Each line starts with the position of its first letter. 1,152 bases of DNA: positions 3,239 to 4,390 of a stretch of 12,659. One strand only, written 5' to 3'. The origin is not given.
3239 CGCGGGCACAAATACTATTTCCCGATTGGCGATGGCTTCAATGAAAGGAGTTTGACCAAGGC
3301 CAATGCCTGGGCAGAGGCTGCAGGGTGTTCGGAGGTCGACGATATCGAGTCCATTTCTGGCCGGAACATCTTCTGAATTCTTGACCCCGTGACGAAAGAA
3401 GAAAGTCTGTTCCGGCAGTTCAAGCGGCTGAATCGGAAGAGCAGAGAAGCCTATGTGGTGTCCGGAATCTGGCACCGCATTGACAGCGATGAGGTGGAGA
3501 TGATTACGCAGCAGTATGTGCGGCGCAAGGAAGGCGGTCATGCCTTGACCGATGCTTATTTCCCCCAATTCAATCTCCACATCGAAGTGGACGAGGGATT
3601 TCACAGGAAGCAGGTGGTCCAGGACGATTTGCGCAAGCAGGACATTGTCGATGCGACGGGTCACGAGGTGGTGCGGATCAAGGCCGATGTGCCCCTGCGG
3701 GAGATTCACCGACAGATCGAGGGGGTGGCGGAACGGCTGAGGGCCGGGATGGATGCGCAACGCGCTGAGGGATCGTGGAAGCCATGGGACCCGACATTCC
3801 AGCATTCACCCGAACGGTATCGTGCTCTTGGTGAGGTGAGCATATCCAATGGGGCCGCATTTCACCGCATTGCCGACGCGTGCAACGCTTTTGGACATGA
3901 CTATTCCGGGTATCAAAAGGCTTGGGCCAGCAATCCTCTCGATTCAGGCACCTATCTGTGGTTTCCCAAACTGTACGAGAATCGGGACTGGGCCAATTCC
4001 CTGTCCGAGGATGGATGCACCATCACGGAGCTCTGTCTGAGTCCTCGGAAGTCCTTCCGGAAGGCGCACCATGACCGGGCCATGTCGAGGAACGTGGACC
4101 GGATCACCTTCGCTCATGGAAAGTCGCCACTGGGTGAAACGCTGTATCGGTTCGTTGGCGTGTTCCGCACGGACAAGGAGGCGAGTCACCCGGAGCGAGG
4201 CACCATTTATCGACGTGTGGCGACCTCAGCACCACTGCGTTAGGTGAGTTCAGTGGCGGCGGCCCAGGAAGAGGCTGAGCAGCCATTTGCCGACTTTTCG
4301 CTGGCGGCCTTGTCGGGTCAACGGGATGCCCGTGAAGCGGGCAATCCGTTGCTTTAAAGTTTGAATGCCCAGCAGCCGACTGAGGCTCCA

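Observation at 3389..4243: DUF559/Vsr-like nuclease-fold domain fused to an unknown C-terminal domain, convergent with the KAP NTPase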

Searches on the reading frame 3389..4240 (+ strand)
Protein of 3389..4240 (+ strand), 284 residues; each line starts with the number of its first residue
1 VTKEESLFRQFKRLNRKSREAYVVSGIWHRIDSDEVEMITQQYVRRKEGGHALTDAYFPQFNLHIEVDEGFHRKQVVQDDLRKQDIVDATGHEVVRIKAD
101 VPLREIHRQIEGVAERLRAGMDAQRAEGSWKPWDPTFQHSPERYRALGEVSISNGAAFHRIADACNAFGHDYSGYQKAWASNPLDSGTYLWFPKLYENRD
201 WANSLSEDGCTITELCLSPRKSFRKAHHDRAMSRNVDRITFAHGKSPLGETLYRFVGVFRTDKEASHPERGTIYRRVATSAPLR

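Call 3: search_protein_families(library=pfam, proteins=[window:3389-4240:+], max_evalue=1)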
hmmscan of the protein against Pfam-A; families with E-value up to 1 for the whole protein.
window:3389-4240:+ (284 aa): 3 families
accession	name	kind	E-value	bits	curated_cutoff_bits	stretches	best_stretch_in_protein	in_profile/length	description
PF18491.7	SRA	-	3e-34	118.5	30.2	1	144-282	2-144/145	SET and RING associated domain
PF21598.3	PvuRts1I-like_N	-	7.4e-33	113.9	27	1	7-115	4-128/131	Restriction endonuclease PvuRts1 I-like, N-terminal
PF04480.18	DUF559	-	0.00015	22.1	20.6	1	26-115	20-102/109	Protein of unknown function (DUF559)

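Call 4: search_protein_families(library=padloc, proteins=[window:3389-4240:+], max_evalue=1)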
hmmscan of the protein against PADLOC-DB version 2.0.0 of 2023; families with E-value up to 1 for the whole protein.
window:3389-4240:+ (284 aa): 2 families
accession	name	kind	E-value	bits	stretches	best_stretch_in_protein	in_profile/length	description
PDLC03210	mREase_II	-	2.4e-87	291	1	2-281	3-284/294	Type II methyl-directed restriction enzyme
PDLC03211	mREase_II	-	5.4e-22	76.5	2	1-89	1-89/312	Type II methyl-directed restriction enzyme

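Call 6: search_solved_structures(query=window:3389-4240:+, max_evalue=0.01, show_alignments=3)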
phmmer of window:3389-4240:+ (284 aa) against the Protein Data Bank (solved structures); distinct sequences matched with E-value up to 0.01: 3.
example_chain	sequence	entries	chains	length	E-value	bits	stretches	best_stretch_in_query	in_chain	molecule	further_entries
4par_B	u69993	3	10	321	6e-50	173.6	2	66-279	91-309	Uncharacterized protein AbaSI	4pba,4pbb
4oky_C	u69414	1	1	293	6.1e-36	127.6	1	1-276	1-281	Restriction endonuclease PvuRts1 I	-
4oq2_A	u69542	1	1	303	6.9e-36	127.4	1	1-276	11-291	Restriction endonuclease PvuRts1 I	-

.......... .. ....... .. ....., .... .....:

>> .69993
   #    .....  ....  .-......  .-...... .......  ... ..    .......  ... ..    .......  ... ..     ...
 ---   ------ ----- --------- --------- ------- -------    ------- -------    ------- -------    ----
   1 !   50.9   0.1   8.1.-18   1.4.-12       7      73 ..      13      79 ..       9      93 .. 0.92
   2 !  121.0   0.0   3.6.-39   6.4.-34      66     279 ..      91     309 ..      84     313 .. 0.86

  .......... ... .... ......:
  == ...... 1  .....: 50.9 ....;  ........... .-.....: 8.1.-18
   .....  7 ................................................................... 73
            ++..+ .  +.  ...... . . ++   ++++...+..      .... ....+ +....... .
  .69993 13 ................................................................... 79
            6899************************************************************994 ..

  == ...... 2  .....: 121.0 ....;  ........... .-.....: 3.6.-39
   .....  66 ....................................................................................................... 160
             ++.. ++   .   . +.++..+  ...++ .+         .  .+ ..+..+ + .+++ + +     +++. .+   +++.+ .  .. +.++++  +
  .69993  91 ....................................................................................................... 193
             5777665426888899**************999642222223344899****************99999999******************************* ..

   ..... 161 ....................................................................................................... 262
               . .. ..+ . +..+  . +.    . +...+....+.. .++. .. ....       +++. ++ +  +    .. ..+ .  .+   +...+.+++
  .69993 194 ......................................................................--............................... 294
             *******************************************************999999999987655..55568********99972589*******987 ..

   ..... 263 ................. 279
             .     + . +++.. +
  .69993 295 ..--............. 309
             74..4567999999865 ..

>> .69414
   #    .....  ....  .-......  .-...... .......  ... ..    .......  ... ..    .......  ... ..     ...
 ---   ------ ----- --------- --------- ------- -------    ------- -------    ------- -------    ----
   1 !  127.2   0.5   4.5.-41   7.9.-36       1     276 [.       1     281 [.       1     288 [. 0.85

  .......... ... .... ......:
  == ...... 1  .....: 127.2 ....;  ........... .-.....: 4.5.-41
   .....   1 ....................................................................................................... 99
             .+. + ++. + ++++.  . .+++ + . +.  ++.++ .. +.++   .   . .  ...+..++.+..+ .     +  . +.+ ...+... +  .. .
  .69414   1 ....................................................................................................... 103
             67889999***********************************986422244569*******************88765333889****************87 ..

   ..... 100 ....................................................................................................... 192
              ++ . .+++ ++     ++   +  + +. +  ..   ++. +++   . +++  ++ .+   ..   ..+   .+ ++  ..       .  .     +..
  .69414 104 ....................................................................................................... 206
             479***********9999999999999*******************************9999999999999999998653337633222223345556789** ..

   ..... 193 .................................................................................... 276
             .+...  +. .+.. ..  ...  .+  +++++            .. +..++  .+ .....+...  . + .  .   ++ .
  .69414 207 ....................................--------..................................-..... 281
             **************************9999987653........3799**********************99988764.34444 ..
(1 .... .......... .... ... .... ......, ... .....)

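Call 7: search_protein_families(library=ncbifam, proteins=[window:3389-4240:+], max_evalue=0.1)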
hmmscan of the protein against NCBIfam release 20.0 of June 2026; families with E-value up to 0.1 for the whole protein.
window:3389-4240:+ (284 aa): 0 families

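Call 8: find_homologous_proteins(query=window:3389-4240:+, max_evalue=0.00001)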
Query window:3389-4240:+ (284 aa): 130 proteins with E <= 0.00001 among 625 candidates; the best 120 are listed.
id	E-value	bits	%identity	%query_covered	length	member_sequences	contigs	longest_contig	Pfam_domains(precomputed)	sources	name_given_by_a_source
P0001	2.1e-188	643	97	100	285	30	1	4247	PF21598.4,PF18491.8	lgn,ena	-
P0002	5.7e-164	563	85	100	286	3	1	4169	PF21598.4,PF18491.8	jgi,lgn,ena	-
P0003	3.5e-146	504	75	100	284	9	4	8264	PF21598.4,PF18491.8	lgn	-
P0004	9.3e-99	349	55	99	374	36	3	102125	PF21598.4,PF18491.8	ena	-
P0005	8.8e-98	345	54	99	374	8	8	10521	PF21598.4,PF18491.8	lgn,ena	-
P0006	2.7e-97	344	55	99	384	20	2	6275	PF21598.4,PF18491.8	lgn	-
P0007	7.7e-94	332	53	99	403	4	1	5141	PF21598.4,PF18491.8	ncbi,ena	-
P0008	1.2e-87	312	53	99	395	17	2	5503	PF21598.4,PF18491.8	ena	-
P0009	5.3e-86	307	54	99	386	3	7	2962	PF21598.4,PF18491.8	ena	-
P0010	4.2e-84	301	53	99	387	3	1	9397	PF21598.4,PF18491.8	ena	-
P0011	6.9e-83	296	51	99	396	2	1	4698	PF21598.4,PF18491.8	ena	-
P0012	7.0e-81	290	48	99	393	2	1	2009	PF21598.4,PF18491.8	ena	-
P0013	1.0e-65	240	42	99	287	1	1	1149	PF21598.4,PF18491.8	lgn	-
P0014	2.8e-64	235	44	97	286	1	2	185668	PF21598.4,PF18491.8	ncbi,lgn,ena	-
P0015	3.2e-64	235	41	100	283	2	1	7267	PF21598.4,PF18491.8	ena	-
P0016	3.3e-64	235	41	100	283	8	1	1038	PF21598.4,PF18491.8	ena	-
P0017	1.1e-62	230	41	100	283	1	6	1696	PF21598.4,PF18491.8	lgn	-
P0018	1.4e-62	230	43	98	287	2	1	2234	PF21598.4,PF18491.8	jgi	-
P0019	1.6e-62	230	43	98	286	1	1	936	PF21598.4,PF18491.8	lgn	-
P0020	1.7e-62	230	41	99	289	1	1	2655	PF21598.4,PF18491.8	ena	-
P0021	4.1e-62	228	43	98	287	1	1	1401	PF21598.4,PF18491.8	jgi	-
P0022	6.3e-62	228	41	98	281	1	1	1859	PF21598.4,PF18491.8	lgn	-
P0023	4.9e-61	225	43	98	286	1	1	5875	PF21598.4,PF18491.8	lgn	-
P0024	1.0e-60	224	41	100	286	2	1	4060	PF21598.4,PF18491.8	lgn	-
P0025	1.2e-60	223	41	99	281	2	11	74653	PF21598.4,PF18491.8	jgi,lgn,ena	jgi:very-short-patch-repair endonuclease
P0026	1.4e-60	223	42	98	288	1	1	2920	PF21598.4,PF18491.8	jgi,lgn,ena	-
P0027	1.4e-60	223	41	99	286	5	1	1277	PF21598.4,PF18491.8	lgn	-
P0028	2.0e-60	223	40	98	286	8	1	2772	PF21598.4,PF18491.8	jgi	-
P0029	2.7e-60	222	42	98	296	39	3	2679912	PF21598.4,PF18491.8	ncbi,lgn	-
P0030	4.5e-60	222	41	98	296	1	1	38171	PF21598.4,PF18491.8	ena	-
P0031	5.6e-60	221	38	94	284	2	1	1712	PF21598.4,PF18491.8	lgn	-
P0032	5.8e-60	221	42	98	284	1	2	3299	PF21598.4,PF18491.8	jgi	jgi:hypothetical protein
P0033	7.1e-60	221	41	99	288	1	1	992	PF21598.4,PF18491.8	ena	-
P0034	9.0e-60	221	40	99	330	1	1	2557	PF21598.4,PF18491.8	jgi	jgi:very-short-patch-repair endonuclease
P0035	2.4e-59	219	42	99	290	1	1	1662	PF21598.4,PF18491.8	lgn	-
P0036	2.8e-59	219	42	98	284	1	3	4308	PF21598.4,PF18491.8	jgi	-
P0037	4.4e-59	218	40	98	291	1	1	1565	PF21598.4,PF18491.8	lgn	-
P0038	8.8e-59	217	41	99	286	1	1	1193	PF21598.4,PF18491.8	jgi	jgi:very-short-patch-repair endonuclease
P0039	8.8e-59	217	41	99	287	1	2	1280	PF21598.4,PF18491.8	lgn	-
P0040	8.9e-59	217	54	63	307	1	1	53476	PF21598.4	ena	-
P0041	1.0e-58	217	40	98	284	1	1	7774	PF21598.4,PF18491.8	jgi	jgi:very-short-patch-repair endonuclease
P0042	1.3e-58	217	42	98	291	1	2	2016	PF21598.4,PF18491.8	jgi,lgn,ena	-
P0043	1.3e-58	217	41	98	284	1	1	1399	PF21598.4,PF18491.8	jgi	-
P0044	1.6e-58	217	40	99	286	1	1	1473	PF21598.4,PF18491.8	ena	-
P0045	2.5e-58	216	36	98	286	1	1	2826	PF21598.4,PF18491.8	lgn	-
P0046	4.0e-58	215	39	98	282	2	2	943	PF21598.4,PF18491.8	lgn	-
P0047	1.0e-57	214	41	98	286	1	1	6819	PF21598.4,PF18491.8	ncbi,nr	ncbi:MAG: hypothetical protein L3J22_11025 [Xanthomonadales bacterium]|nr:hypothetical protein [Xant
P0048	1.2e-57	214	41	99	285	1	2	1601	PF21598.4,PF18491.8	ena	-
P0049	2.1e-57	213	40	98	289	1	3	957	PF21598.4,PF18491.8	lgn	-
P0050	3.2e-57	212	38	99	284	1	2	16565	PF21598.4,PF18491.8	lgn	-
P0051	4.2e-57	212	39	99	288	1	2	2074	PF21598.4,PF18491.8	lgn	-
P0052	6.6e-57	211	40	99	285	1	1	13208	PF21598.4,PF18491.8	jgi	jgi:very-short-patch-repair endonuclease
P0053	7.5e-57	211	39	98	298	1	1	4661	PF21598.4,PF18491.8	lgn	-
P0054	7.8e-57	211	40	98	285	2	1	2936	PF21598.4,PF18491.8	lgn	-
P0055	1.7e-56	210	40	96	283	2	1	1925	PF21598.4,PF18491.8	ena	-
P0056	1.8e-56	210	39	98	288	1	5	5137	PF21598.4,PF18491.8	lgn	-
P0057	2.3e-56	209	41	98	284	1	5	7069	PF21598.4,PF18491.8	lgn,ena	-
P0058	4.4e-56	209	39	99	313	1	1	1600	PF21598.4,PF18491.8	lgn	-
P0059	6.9e-56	208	39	99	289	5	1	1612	PF21598.4,PF18491.8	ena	-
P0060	8.7e-56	208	40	98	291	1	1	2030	PF21598.4,PF18491.8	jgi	-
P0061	9.5e-56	207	40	98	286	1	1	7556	PF21598.4,PF18491.8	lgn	-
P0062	1.2e-55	207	38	98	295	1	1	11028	PF21598.4,PF18491.8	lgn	-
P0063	1.3e-55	207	38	99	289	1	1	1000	PF21598.4,PF18491.8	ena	-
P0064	2.5e-55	206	40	98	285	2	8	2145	PF21598.4,PF18491.8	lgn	-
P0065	2.8e-55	206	38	98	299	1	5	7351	PF21598.4,PF18491.8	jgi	jgi:very-short-patch-repair endonuclease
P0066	3.3e-55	206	40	98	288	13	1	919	PF21598.4,PF18491.8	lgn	-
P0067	3.3e-55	206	39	99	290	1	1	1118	PF21598.4,PF18491.8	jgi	-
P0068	4.7e-55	205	37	99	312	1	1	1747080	PF21598.4,PF18491.8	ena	-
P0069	7.6e-55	204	39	99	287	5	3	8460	PF21598.4,PF18491.8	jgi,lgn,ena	-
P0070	1.2e-54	204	38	99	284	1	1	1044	PF21598.4,PF18491.8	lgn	-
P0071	1.5e-54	204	36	98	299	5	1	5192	PF21598.4,PF18491.8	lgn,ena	-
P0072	6.5e-54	201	38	98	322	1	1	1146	PF21598.4,PF18491.8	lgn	-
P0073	7.8e-54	201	39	98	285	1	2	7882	PF21598.4,PF18491.8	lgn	-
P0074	1.3e-53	200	40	98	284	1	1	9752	PF21598.4,PF18491.8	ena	-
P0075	4.4e-53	199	37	98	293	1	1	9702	PF21598.4,PF18491.8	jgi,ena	-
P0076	7.2e-53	198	40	99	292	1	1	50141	PF21598.4,PF18491.8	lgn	-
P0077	9.0e-53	198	40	99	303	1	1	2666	PF21598.4,PF18491.8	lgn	-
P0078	1.7e-52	197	38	94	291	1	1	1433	PF21598.4,PF18491.8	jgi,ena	-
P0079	1.9e-52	197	39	98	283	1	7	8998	PF21598.4,PF18491.8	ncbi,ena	ncbi:MAG: hypothetical protein WAU37_01455 [Formosimonas sp.]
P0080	2.1e-51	193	38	99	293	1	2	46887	PF21598.4,PF18491.8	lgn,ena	-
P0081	3.5e-51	192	39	99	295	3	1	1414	PF21598.4,PF18491.8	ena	-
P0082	1.6e-50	190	39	100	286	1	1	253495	PF21598.4,PF18491.8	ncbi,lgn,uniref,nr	ncbi:AbaSI family restriction endonuclease [Pedobacter duraquae]|uniref:Uncharacterized protein DUF5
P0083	2.6e-50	190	38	94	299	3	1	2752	PF21598.4,PF18491.8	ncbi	-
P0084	3.6e-50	189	36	99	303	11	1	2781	PF21598.4,PF18491.8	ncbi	ncbi:MAG: AbaSI family restriction endonuclease [Wohlfahrtiimonas sp.]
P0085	5.4e-50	189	38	94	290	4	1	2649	PF21598.4,PF18491.8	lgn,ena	-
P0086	7.4e-50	188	39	99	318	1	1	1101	PF21598.4,PF18491.8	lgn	-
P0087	2.1e-49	187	39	99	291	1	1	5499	PF21598.4,PF18491.8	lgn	-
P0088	2.6e-49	186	36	100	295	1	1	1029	PF21598.4,PF18491.8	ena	-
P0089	7.7e-48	182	36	96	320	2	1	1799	PF21598.4,PF18491.8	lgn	-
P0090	8.9e-48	181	38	98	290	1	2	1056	PF21598.4,PF18491.8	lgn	-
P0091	1.3e-46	178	35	99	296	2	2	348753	PF21598.4,PF18491.8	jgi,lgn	-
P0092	1.1e-45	174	35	98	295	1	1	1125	PF21598.4,PF18491.8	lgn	-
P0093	1.4e-45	174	35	95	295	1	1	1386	PF21598.4,PF18491.8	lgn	-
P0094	3.1e-45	173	34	96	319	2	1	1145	PF21598.4,PF18491.8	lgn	-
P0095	4.0e-45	173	40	80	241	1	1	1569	PF21598.4,PF18491.8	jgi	jgi:hypothetical protein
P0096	3.8e-44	169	35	98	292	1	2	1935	PF21598.4,PF18491.8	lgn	-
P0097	7.4e-42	162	32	98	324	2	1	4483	PF21598.4,PF18491.8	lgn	-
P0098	1.0e-40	158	35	100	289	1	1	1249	PF21598.4,PF18491.8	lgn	-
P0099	1.1e-40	158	34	98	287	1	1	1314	PF04480.19,PF21598.4,PF18491.8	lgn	-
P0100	3.3e-39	153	36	99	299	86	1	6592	PF21598.4,PF18491.8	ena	-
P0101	8.0e-39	152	35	98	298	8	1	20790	PF21598.4,PF18491.8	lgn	-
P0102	1.1e-38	152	37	92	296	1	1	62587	PF21598.4,PF18491.8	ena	-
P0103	1.2e-38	151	34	99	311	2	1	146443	PF21598.4,PF18491.8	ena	-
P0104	1.8e-38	151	34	99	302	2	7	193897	PF21598.4,PF18491.8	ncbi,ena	-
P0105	5.5e-38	149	33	99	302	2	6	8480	PF21598.4,PF18491.8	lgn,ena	-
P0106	7.1e-38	149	33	99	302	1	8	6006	PF21598.4,PF18491.8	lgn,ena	-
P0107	7.5e-38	149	33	99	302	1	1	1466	PF21598.4,PF18491.8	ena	-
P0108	9.4e-38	148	33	99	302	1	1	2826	PF21598.4,PF18491.8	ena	-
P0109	1.3e-37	148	34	99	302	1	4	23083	PF21598.4,PF18491.8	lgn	-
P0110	1.8e-37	147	34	98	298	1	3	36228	PF21598.4,PF18491.8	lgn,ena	-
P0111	2.5e-37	147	32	99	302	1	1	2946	PF21598.4,PF18491.8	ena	-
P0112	2.8e-37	147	33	99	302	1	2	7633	PF21598.4,PF18491.8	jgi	jgi:very-short-patch-repair endonuclease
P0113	5.6e-37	146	33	99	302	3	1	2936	PF21598.4,PF18491.8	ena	-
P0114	8.8e-37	145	33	99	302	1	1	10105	PF21598.4,PF18491.8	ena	-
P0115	1.3e-36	145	33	99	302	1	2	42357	PF21598.4,PF18491.8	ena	-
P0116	1.7e-36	144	33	99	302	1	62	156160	PF21598.4,PF18491.8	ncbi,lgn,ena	-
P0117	3.5e-36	143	31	98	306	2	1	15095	PF21598.4,PF18491.8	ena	-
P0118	4.4e-36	143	33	99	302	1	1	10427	PF21598.4,PF18491.8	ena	-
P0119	8.2e-36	142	32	99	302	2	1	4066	PF21598.4,PF18491.8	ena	-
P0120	1.1e-35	142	31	99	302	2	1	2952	PF21598.4,PF18491.8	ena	-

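Call 9: find_encoding_contigs(protein=window:3389-4240:+, flank=10000, max_places=6)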
Protein window:3389-4240:+ (284 aa): 2 contigs read that carry it; 1 place shown.
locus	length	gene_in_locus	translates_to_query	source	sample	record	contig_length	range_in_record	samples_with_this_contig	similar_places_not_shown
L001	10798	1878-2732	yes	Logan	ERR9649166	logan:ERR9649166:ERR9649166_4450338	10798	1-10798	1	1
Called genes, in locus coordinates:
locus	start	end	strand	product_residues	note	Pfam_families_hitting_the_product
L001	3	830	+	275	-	?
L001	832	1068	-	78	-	PF01679:Pmp3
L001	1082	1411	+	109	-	-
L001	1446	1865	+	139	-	-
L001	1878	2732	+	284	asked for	PF21598:PvuRts1I-like_N, PF18491:SRA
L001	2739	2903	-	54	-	-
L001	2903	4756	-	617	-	PF07693:KAP_NTPase, PF13191:AAA_16 (weak)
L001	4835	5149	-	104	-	-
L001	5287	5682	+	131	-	-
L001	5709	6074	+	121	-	-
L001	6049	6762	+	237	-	-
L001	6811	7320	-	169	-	-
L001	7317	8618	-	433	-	PF13421:Band_7_1, PF01145:Band_7, PF17032:Zn_ribbon_15 (faint), PF12773:DZR, PF13240:Zn_Ribbon_1 (faint), PF13248:Zn_ribbon_3 (faint), PF12773:DZR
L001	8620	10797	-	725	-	?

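Call 18: find_related_loci(query=A2, collection=genome_contigs, flank=8000)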
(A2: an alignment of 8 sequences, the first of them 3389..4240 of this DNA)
Query A2 (284 aa) in genome_contigs; peptide patterns used: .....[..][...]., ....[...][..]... (x = any residue, [..] = any of these).
201 stretches matched a pattern; 156 encode a relative of the query (tblastn E <= 1e-3); the best 80 are kept; 80 distinct loci.
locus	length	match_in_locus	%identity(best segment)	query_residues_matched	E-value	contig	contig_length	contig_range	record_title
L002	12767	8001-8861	55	1-281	1e-102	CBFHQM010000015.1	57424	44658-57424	MAG: uncultured Flavobacteriales bacterium isolate Co_bin_103_strict genome assembly, contig: Co_bin_103_strict_c15, who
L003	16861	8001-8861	54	1-281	3e-102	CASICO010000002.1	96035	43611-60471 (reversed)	MAG: uncultured Flavobacteriales bacterium isolate FRAM_WSC20_S8_BML_bin_71_1 genome assembly, contig: FRAM_WSC20_S8_BML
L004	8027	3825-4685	55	1-281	6e-102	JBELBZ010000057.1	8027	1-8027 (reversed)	MAG: Crocinitomicaceae bacterium isolate REMEI007_ass_metaspades_bin.14 NODE_11571_length_8027_cov_4.887481, whole genom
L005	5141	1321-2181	53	1-281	2e-99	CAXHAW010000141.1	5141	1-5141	MAG TPA_asm: uncultured bacterium isolate SRR12479734_concoct_61 genome assembly, contig: ERZ4873826.1247, whole genome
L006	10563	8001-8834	44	1-281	2e-80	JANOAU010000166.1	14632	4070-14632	MAG: Saprospiraceae bacterium isolate VAR_18_metabat_275 VAR_18_k141_1585616, whole genome shotgun sequence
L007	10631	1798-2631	43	1-281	2e-80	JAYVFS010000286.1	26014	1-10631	MAG: Saprospiraceae bacterium isolate GL44_UP_metabat_155 GL44_UP_metabat_155_285, whole genome shotgun sequence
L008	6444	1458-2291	43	1-281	7e-80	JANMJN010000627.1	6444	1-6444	MAG: Saprospiraceae bacterium isolate OTE_64_metabat_393 OTE_64_k141_259205, whole genome shotgun sequence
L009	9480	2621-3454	43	1-281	1e-78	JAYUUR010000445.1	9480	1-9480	MAG: Saprospiraceae bacterium isolate GL122_UP_metabinner_4 GL122_UP_metabinner_4_444, whole genome shotgun sequence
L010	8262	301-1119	45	1-276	6e-76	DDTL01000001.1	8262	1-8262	MAG TPA_asm: Saprospiraceae bacterium UBA2365 UBA2365_contig_5397, whole genome shotgun sequence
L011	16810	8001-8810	43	7-278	4e-75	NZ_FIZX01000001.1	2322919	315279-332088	Grimontia celer strain CECT 9029, whole genome shotgun sequence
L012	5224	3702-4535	43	1-279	6e-75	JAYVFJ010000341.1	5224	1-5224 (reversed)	MAG: Chloracidobacterium sp. isolate GL44_Down_metabinner_2 GL44_Down_metabinner_2_340, whole genome shotgun sequence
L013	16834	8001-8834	42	1-279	1e-74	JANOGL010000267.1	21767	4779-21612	MAG: Acidobacteriota bacterium isolate SOY_64_metabat_19 SOY_64_k141_1167063, whole genome shotgun sequence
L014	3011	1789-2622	43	1-279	3e-75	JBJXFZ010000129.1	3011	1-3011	MAG: Pyrinomonadaceae bacterium isolate F1F2.bin.386 k127_6830385, whole genome shotgun sequence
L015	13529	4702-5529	44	1-279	2e-73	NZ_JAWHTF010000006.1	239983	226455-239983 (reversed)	Gilvirhabdus luticola strain MJ-SS3 NODE_6_length_239983_cov_908.892887_polypolish, whole genome shotgun sequence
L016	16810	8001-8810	42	7-278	3e-73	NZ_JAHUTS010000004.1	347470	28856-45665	Enterovibrio paralichthyis strain NIFS-20-8 4, whole genome shotgun sequence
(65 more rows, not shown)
